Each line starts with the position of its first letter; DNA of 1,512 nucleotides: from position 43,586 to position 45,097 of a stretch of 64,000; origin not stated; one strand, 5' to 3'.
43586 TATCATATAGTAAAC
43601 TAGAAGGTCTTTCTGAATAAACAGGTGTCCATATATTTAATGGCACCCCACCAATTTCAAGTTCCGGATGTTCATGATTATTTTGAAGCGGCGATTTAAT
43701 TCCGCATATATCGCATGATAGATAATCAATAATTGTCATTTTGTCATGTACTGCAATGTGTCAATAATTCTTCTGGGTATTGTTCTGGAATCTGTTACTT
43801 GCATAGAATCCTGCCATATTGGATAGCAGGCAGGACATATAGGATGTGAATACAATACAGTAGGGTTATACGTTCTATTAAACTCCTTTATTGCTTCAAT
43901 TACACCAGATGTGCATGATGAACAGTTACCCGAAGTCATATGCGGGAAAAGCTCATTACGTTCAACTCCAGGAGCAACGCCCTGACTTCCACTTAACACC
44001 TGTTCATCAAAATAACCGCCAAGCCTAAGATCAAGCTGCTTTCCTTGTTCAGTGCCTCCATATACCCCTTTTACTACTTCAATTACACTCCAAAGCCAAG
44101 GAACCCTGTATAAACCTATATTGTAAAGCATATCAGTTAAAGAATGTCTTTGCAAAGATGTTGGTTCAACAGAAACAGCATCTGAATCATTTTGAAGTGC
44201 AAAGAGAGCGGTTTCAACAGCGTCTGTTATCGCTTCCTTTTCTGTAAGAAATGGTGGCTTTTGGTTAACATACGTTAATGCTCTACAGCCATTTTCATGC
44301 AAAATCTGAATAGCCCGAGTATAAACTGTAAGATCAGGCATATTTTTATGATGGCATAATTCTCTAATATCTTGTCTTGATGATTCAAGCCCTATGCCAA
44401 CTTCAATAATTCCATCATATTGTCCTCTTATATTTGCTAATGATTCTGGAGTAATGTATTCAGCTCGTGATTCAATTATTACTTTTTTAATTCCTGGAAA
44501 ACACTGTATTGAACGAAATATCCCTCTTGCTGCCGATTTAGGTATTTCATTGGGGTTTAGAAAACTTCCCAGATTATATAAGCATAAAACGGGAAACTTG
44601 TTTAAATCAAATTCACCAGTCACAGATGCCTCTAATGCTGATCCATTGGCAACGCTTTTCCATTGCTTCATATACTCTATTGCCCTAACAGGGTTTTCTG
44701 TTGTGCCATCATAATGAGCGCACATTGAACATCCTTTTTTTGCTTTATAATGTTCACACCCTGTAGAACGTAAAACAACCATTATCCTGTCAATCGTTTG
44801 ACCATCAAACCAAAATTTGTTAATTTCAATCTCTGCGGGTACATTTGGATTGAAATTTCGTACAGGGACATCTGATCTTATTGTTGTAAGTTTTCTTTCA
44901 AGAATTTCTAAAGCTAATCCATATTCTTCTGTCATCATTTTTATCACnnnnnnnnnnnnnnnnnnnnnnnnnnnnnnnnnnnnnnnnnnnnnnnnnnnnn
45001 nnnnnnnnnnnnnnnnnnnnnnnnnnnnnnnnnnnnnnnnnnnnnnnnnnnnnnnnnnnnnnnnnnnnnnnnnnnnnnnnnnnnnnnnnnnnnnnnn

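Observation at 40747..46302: Tightly coupled five-gene operon: PaaK-like ligase, unusual radical SAM, ThrC-like PLP enzyme, ureohydrolase, DRG-like GTPase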

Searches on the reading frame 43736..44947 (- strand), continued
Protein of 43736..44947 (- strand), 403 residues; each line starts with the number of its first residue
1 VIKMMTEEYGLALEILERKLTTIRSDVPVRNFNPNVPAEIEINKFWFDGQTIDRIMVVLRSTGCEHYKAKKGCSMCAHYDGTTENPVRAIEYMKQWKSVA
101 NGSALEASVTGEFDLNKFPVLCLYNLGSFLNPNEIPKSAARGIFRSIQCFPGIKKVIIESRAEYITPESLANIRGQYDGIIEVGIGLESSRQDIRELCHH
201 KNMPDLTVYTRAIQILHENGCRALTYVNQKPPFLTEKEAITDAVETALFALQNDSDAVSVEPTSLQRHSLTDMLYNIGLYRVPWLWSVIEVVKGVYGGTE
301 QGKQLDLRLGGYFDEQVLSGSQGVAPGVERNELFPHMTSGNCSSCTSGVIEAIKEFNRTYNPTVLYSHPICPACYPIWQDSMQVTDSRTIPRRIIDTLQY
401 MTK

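Call 70: find_encoding_contigs(protein=P0002, flank=8000, max_places=1)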
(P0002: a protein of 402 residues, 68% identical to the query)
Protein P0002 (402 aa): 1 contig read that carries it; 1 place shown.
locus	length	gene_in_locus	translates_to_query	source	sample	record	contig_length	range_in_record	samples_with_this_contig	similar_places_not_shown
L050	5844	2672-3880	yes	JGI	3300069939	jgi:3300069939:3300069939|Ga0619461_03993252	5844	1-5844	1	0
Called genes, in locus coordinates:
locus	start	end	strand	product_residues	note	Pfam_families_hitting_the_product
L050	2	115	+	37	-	?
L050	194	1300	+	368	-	-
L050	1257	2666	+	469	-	-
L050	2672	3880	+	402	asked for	-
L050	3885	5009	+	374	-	PF00291:PALP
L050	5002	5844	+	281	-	?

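Call 71: find_encoding_contigs(protein=P0008, flank=8000, max_places=1)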
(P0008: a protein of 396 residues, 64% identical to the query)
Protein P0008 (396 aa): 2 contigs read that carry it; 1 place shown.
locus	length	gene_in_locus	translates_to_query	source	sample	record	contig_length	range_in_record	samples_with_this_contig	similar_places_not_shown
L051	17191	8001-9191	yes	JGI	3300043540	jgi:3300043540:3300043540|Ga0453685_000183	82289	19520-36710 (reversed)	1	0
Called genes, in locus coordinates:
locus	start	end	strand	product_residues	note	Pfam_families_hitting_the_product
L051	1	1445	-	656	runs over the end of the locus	PF01095:Pectinesterase (faint), PF22842:Pel9A-like_beta_helix, PF13229:Beta_helix, PF05048:NosD, PF13229:Beta_helix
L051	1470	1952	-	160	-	PF17941:PP_kinase_C_1 (weak), PF13091:PLDc_2, PF00614:PLDc (weak)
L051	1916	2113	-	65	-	-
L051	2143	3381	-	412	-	PF05048:NosD (weak), PF13229:Beta_helix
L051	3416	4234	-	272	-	-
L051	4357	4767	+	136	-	PF00903:Glyoxalase (weak)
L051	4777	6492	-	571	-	PF03193:RsgA_GTPase (faint), PF00005:ABC_tran, PF00006:ATP-synt_ab (faint), PF02463:SMC_N (faint), PF13555:AAA_29 (faint), PF20720:nSTAND3 (faint), PF00910:RNA_helicase (faint), PF00005:ABC_tran, +4 more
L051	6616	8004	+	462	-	-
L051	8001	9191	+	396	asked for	-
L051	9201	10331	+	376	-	PF00291:PALP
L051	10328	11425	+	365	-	PF01820:Dala_Dala_lig_N, PF02655:ATP-grasp_3, PF02222:ATP-grasp (weak), PF07478:Dala_Dala_lig_C, PF13535:ATP-grasp_4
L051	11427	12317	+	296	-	PF00491:Arginase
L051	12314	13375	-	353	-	PF00291:PALP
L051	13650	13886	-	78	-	-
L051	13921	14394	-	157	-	-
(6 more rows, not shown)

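Call 72: find_encoding_contigs(protein=P0009, flank=8000, max_places=1)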
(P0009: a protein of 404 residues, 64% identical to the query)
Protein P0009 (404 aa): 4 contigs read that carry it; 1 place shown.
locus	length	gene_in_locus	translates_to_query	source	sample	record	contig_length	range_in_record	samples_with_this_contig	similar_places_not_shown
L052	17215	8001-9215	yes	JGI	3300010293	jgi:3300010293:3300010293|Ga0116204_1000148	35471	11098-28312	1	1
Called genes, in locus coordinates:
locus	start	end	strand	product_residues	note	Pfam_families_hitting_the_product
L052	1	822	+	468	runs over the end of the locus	-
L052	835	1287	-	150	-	PF08753:NikR_C (weak)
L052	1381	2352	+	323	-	PF01916:DS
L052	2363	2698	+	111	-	-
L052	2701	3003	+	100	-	-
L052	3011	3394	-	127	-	PF01475:FUR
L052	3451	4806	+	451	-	PF01297:ZnuA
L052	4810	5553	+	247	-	PF00005:ABC_tran, PF02463:SMC_N (weak), PF00004:AAA (faint), PF13304:AAA_21 (weak)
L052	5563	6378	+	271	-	PF00950:ABC-3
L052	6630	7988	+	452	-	-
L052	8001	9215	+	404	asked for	-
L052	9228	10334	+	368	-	PF00291:PALP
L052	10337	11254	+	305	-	PF00491:Arginase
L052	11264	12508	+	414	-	PF00155:Aminotran_1_2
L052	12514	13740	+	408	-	PF00278:Orn_DAP_Arg_deC, PF02784:Orn_Arg_deC_N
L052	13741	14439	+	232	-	-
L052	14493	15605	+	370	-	-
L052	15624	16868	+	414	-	PF00155:Aminotran_1_2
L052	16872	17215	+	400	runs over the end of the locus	PF00278:Orn_DAP_Arg_deC, PF02784:Orn_Arg_deC_N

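Call 73: find_encoding_contigs(protein=P0013, flank=8000, max_places=1)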
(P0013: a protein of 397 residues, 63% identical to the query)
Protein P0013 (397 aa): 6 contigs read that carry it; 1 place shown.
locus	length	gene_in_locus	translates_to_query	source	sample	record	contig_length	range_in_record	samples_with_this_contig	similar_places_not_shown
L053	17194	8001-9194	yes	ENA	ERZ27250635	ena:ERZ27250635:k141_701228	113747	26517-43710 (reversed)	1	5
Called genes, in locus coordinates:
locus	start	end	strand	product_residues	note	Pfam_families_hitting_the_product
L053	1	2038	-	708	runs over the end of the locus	PF01261:AP_endonuc_2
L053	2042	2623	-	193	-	-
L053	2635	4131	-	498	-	-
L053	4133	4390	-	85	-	PF01985:CRS1_YhbY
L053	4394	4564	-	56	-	-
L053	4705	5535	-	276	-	-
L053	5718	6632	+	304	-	PF01926:MMR_HSR1, PF02421:FeoB_N (weak)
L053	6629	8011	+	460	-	-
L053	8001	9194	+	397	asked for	-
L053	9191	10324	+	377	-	PF00291:PALP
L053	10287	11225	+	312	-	PF00491:Arginase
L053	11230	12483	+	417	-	PF00155:Aminotran_1_2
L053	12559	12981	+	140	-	PF00903:Glyoxalase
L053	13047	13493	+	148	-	-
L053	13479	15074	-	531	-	-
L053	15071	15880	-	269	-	-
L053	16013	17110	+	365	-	PF07963:N_methyl, PF07596:SBP_bac_10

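Call 75: search_protein_families(library=ncbifam, proteins=[L001:5585-7216:+, L009:15294-17015:+, L014:5188-6864:+, L003:15639-17288:+, L031:11211-12833:-, L040:14272-15942:+], max_evalue=1e-90)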
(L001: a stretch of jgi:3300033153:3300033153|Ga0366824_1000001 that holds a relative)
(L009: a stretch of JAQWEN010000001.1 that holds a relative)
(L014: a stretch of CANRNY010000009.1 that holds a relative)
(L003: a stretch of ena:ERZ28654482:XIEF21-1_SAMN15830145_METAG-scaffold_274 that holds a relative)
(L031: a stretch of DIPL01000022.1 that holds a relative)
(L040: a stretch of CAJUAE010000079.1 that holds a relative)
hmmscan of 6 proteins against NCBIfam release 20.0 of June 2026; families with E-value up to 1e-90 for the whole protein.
L001:5585-7216:+ (543 aa): 5 families
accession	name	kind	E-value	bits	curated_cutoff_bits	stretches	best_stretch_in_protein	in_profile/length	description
NF000355.4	ribo_prot_ABC_F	equivalog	1.5e-130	436.4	380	1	13-508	3-488/499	ribosomal protection-like ABC-F family protein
NF008775.0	PRK11819.1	equivalog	1.3e-97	327.7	599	1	14-541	8-538/556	energy-dependent translational throttle protein EttA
TIGR03719.1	ABC_ABC_ChvD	subfamily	1.2e-95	321.2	806.75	1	14-541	6-536/552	energy-dependent translational throttle protein EttA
NF050005.1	ABC_ATPase_Uup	equivalog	5.5e-95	318.9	900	1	10-536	1-528/636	ATP-binding cassette ATPase Uup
NF000170.2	ABCF_Vga_all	exception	9.9e-93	311.4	725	0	286-541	226-475/521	Vga family ABC-F type ribosomal protection protein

L009:15294-17015:+ (573 aa): 1 family
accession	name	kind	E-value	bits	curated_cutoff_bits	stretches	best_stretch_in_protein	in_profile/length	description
NF000355.4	ribo_prot_ABC_F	equivalog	4.5e-92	309.5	380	0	143-556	81-494/499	ribosomal protection-like ABC-F family protein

L014:5188-6864:+ (558 aa): 9 families
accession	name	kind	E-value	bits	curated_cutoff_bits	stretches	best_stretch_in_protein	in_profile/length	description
NF000355.4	ribo_prot_ABC_F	equivalog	1.3e-136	456.4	380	1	102-522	70-497/499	ribosomal protection-like ABC-F family protein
TIGR03719.1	ABC_ABC_ChvD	subfamily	1.6e-114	383.5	806.75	1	82-545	80-535/552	energy-dependent translational throttle protein EttA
NF008775.0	PRK11819.1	equivalog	2.6e-114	382.8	599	1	12-545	12-537/556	energy-dependent translational throttle protein EttA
NF000169.2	ABCF_Sal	exception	1.6e-102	343.9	725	0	126-510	92-487/542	Sal family ABC-F type ribosomal protection protein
NF050005.1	ABC_ATPase_Uup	equivalog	5.8e-102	341.9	900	1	4-555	1-542/636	ATP-binding cassette ATPase Uup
NF011646.0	PRK15064.1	equivalog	1.5e-100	337.1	762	1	8-541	3-525/530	ABC-F family ATPase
NF000170.2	ABCF_Vga_all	exception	9.4e-100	334.6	725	0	159-548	73-477/521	Vga family ABC-F type ribosomal protection protein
NF000171.1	ABCF_producer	exception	1.1e-95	321.2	800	1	9-529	6-539/541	TlrC/CarA/OleB/SrmB family ABC-F type ribosomal protection protein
NF008358.0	PRK11147.1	equivalog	4.6e-93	312.6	936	1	6-552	3-539/635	ABC transporter ATP-binding protein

L003:15639-17288:+ (549 aa): 13 families
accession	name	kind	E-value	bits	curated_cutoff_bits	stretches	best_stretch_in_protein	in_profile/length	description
NF000355.4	ribo_prot_ABC_F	equivalog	4.9e-140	467.7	380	1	3-511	2-492/499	ribosomal protection-like ABC-F family protein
NF050005.1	ABC_ATPase_Uup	equivalog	1.2e-127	426.7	900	1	3-509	3-501/636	ATP-binding cassette ATPase Uup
NF008775.0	PRK11819.1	equivalog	5.9e-122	408.1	599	1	6-542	9-540/556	energy-dependent translational throttle protein EttA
TIGR03719.1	ABC_ABC_ChvD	subfamily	9.3e-120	400.8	806.75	1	6-542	7-538/552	energy-dependent translational throttle protein EttA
NF008358.0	PRK11147.1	equivalog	3.3e-111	372.5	936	0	1-489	1-481/635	ABC transporter ATP-binding protein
NF011646.0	PRK15064.1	equivalog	2.2e-107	359.7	762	1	4-538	2-528/530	ABC-F family ATPase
NF000514.1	ABCF_OptrA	exception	3.4e-107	359.4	1450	1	15-537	32-551/655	ABC-F type ribosomal protection protein OptrA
NF000170.2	ABCF_Vga_all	exception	3.2e-102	342.7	725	1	1-538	1-473/521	Vga family ABC-F type ribosomal protection protein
NF000168.2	ABCF_Msr_all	exception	1.4e-98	330.6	680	0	263-524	229-484/487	Msr family ABC-F type ribosomal protection protein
NF043038.1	ABCF_CplR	exception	2e-94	317.3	780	0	160-541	93-492/544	ABC-F type ribosomal protection protein CplR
NF007921.0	PRK10636.1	equivalog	1.1e-91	308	917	0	91-533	80-515/638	ABC transporter ATP-binding protein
NF000169.2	ABCF_Sal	exception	3.9e-91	306.3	725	0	109-525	77-508/542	Sal family ABC-F type ribosomal protection protein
NF000171.1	ABCF_producer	exception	4.3e-91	306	800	0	3-273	3-274/541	TlrC/CarA/OleB/SrmB family ABC-F type ribosomal protection protein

L031:11211-12833:- (540 aa): 7 families
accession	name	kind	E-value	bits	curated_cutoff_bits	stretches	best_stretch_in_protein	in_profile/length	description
NF000355.4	ribo_prot_ABC_F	equivalog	3.9e-135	451.5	380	1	101-519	58-498/499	ribosomal protection-like ABC-F family protein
TIGR03719.1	ABC_ABC_ChvD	subfamily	2.3e-107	359.9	806.75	1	16-538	18-532/552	energy-dependent translational throttle protein EttA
NF011646.0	PRK15064.1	equivalog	1.2e-106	357.2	762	1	4-537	2-525/530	ABC-F family ATPase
NF008775.0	PRK11819.1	equivalog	2.3e-106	356.6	599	1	17-538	21-534/556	energy-dependent translational throttle protein EttA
NF050005.1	ABC_ATPase_Uup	equivalog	1.4e-104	350.5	900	1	1-537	1-528/636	ATP-binding cassette ATPase Uup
NF000170.2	ABCF_Vga_all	exception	4.2e-100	335.7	725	0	155-538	72-471/521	Vga family ABC-F type ribosomal protection protein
NF008358.0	PRK11147.1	equivalog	1e-94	318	936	1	1-535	1-526/635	ABC transporter ATP-binding protein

L040:14272-15942:+ (556 aa): 6 families
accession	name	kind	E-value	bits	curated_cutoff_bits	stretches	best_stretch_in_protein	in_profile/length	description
NF000355.4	ribo_prot_ABC_F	equivalog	3.5e-131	438.5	380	1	16-534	3-498/499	ribosomal protection-like ABC-F family protein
TIGR03719.1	ABC_ABC_ChvD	subfamily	3.5e-108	362.6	806.75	1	30-553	20-532/552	energy-dependent translational throttle protein EttA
NF008775.0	PRK11819.1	equivalog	5e-108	362.1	599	1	30-553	22-534/556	energy-dependent translational throttle protein EttA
NF011646.0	PRK15064.1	equivalog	2.9e-97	326.3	762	1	18-553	4-526/530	ABC-F family ATPase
NF050005.1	ABC_ATPase_Uup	equivalog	9.7e-96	321.4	900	1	13-552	1-528/636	ATP-binding cassette ATPase Uup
NF000170.2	ABCF_Vga_all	exception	9.1e-93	311.5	725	0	15-553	3-471/521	Vga family ABC-F type ribosomal protection protein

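Call 77: find_related_loci(query=A1, collection=viral_contigs, flank=8000)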
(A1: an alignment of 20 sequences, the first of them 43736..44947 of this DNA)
Query A1 (403 aa) in viral_contigs; peptide patterns used: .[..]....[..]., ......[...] (x = any residue, [..] = any of these).
87 stretches matched a pattern, but none encodes a relative of the query by tblastn (E <= 1e-3).

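Call 85: search_protein_families(library=pfam, proteins=[L050:194-1300:+, L050:5002-5844:+, L052:13741-14439:+, L052:14493-15605:+, L053:13047-13493:+], max_evalue=0.01)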
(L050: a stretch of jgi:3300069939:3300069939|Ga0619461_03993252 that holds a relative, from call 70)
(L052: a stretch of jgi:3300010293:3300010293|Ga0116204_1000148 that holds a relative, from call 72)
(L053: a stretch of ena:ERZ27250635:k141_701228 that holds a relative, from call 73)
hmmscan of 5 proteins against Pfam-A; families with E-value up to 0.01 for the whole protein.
L050:194-1300:+ (368 aa): 0 families

L050:5002-5844:+ (281 aa): 2 families
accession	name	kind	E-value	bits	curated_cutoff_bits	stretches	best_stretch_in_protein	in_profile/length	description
PF00155.27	Aminotran_1_2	-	1.1e-21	77.9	19.7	1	31-270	17-255/361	Aminotransferase class I and II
PF01053.26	Cys_Met_Meta_PP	-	0.0036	16.3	27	1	90-203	76-177/381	Cys/Met metabolism PLP-dependent enzyme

L052:13741-14439:+ (232 aa): 1 family
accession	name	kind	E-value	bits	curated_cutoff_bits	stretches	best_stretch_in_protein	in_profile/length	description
PF13529.12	Peptidase_C39_2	-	3e-05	25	24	1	133-191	81-143/143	Peptidase_C39 like family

L052:14493-15605:+ (370 aa): 1 family
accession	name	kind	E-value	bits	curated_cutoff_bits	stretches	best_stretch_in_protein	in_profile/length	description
PF02274.22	ADI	-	0.006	16.1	22.8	0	308-361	324-377/377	Arginine deiminase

L053:13047-13493:+ (148 aa): 0 families

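Call 86: search_protein_families(library=pfam, proteins=[P0163, P0165, P0179, P0204, P0229, P0231, P0235, P0254, P0256, P0174], max_evalue=0.0001)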
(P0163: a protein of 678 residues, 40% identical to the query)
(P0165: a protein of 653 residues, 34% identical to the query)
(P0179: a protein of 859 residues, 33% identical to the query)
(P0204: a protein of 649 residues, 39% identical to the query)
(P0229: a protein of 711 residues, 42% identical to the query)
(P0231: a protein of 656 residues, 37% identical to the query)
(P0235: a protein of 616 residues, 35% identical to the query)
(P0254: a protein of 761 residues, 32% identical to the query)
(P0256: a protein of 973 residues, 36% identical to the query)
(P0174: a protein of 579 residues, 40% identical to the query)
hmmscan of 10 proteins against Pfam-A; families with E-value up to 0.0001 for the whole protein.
P0163 (678 aa): 2 families
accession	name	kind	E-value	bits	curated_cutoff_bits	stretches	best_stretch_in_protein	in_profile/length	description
PF19420.4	DDAH_eukar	-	1.5e-12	47.8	23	1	424-674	6-290/291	N,N dimethylarginine dimethylhydrolase, eukaryotic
PF04055.27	Radical_SAM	-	4.8e-05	24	29.5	0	168-252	73-152/166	Radical SAM superfamily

P0165 (653 aa): 0 families

P0179 (859 aa): 1 family
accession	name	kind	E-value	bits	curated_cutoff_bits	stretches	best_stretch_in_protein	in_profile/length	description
PF04055.27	Radical_SAM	-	3.6e-05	24.4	29.5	1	142-242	64-159/166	Radical SAM superfamily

P0204 (649 aa): 1 family
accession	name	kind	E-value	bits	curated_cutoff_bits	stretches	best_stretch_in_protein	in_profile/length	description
PF13676.11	TIR_2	-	9.1e-14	52.4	28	1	119-226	1-102/122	TIR domain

P0229 (711 aa): 0 families

P0231 (656 aa): 2 families
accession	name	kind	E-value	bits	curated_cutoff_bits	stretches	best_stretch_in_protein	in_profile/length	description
PF13676.11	TIR_2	-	7.1e-16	59.2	28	1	124-239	1-106/122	TIR domain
PF01582.25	TIR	-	1e-09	38.9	21.3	1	124-208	4-87/179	TIR domain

P0235 (616 aa): 2 families
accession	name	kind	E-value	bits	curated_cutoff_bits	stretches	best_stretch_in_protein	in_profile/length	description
PF02146.23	SIR2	-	6.3e-16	59.3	24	1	24-131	1-112/180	Sir2 family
PF04055.27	Radical_SAM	-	3.5e-09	37.5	29.5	1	293-448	8-155/166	Radical SAM superfamily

P0254 (761 aa): 0 families

P0256 (973 aa): 3 families
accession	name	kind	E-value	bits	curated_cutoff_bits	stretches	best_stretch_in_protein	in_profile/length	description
PF00005.33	ABC_tran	-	1.2e-35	123.5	25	1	25-170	1-136/137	ABC transporter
PF13304.12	AAA_21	-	9.8e-06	26.3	27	0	37-60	1-24/304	AAA domain, putative AbiEii toxin, Type IV TA system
PF09084.16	NMT1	-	7.8e-05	23.1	20.5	0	337-408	63-132/216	NMT1/THI5 like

P0174 (579 aa): 4 families
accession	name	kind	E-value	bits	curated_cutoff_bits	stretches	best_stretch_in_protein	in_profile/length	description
PF00583.31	Acetyltransf_1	-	1.2e-10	42.1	20.7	1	396-512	10-103/116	Acetyltransferase (GNAT) family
PF04055.27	Radical_SAM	-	2.5e-07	31.4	29.5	1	66-227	8-158/166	Radical SAM superfamily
PF13508.13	Acetyltransf_7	-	2.5e-07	31.4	27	1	456-549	16-83/84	Acetyltransferase (GNAT) domain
PF14542.12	Acetyltransf_CG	-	9.7e-06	26.1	30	1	463-521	18-77/80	GCN5-related N-acetyl-transferase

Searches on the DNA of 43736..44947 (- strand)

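Call 62: search_rna_families(sources=[L020, L023, L024, L026, L028, L029, L036], threshold=gathering)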
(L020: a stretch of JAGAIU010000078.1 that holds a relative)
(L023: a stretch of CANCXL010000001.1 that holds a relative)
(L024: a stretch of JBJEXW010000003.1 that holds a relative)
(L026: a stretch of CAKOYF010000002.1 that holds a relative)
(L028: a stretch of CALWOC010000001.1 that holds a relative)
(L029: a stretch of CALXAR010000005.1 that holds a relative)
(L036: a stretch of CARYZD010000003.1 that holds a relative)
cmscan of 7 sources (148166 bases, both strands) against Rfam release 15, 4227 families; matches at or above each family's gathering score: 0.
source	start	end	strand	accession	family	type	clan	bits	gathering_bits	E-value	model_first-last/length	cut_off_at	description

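Call 67: search_rna_families(source=L028, start=8380, end=8590, threshold=evalue, max_evalue=10)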
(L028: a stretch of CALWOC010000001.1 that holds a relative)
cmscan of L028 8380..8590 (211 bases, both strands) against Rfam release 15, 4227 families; matches with E-value up to 10: 4.
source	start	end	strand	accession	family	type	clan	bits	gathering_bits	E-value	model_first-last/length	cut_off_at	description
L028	8405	8472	-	RF01603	snoR29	Gene; snRNA; snoRNA; CD-box;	-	18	50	5.5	1-84/84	no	small nucleolar RNA snoR29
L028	8447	8523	-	RF03095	RAGATH-17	Gene; sRNA;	-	17.2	102.3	7.2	1-96/96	no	RAGATH-17 RNA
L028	8380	8449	+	RF04318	idnO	Cis-reg;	-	15.8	100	3.3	133-206/206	5'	idnO ncRNA motif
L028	8453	8538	+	RF00054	SNORD25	Gene; snRNA; snoRNA; CD-box;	CL00049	11.8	39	9.9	1-87/87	no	Small nucleolar RNA SNORD25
